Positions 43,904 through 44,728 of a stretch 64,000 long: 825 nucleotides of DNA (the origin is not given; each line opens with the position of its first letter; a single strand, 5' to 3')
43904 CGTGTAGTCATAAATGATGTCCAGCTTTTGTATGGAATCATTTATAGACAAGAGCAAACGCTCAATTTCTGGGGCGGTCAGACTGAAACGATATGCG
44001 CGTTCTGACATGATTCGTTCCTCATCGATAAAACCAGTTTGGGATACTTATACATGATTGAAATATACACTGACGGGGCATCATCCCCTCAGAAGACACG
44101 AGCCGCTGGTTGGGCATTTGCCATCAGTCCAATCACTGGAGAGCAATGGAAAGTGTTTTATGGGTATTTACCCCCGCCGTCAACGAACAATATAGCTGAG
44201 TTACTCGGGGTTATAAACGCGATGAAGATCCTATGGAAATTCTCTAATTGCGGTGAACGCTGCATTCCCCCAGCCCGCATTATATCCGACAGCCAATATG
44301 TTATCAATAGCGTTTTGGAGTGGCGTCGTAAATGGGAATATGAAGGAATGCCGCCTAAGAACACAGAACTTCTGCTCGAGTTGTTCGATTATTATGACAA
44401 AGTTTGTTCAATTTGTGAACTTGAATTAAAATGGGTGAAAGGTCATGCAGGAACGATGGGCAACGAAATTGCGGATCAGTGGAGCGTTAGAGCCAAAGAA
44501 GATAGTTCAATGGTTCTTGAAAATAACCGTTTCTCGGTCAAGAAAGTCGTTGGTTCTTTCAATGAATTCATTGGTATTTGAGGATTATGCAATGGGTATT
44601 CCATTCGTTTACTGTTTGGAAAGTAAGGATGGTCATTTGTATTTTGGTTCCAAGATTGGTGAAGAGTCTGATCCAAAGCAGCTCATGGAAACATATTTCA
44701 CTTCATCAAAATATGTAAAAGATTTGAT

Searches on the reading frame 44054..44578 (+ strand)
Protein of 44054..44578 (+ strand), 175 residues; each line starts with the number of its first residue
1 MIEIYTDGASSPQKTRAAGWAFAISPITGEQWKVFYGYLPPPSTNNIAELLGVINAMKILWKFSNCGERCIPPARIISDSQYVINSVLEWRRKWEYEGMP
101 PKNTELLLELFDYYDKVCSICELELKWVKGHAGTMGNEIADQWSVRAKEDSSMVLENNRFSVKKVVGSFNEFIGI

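Call 3: search_protein_families(library=pfam, proteins=[window:44054-44578:+], max_evalue=1)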
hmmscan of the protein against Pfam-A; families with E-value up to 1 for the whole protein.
window:44054-44578:+ (175 aa): 3 families
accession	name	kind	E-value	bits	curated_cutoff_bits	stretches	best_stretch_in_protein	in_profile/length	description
PF00075.30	RNase_H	-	6.1e-24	85.2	25.8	1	3-147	5-139/141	RNase H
PF13456.12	RVT_3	-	0.066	13.6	21.6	1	6-62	2-57/123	Reverse transcriptase-like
PF10013.15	DUF2256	-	0.087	13.4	25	0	87-95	16-24/40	Uncharacterized protein conserved in bacteria (DUF2256)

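Call 4: search_protein_families(library=phrogs, proteins=[window:44054-44578:+], max_evalue=0.01)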
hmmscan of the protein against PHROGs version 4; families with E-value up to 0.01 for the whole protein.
window:44054-44578:+ (175 aa): 2 families
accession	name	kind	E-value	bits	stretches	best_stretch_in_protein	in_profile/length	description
phrog_531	-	DNA, RNA and nucleotide metabolism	3e-61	208.2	1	1-168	75-243/285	Rnase H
phrog_3265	-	DNA, RNA and nucleotide metabolism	3.5e-15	56.9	1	33-151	76-195/496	ribonuclease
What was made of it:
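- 44054..44581 (+): Upstream neighbour: RNase HI-type ribonuclease H gene (stop TGA 44579-44581). PF00075 E 6.1e-24 and phrog_531 E 3e-61 (calls 3, 4).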
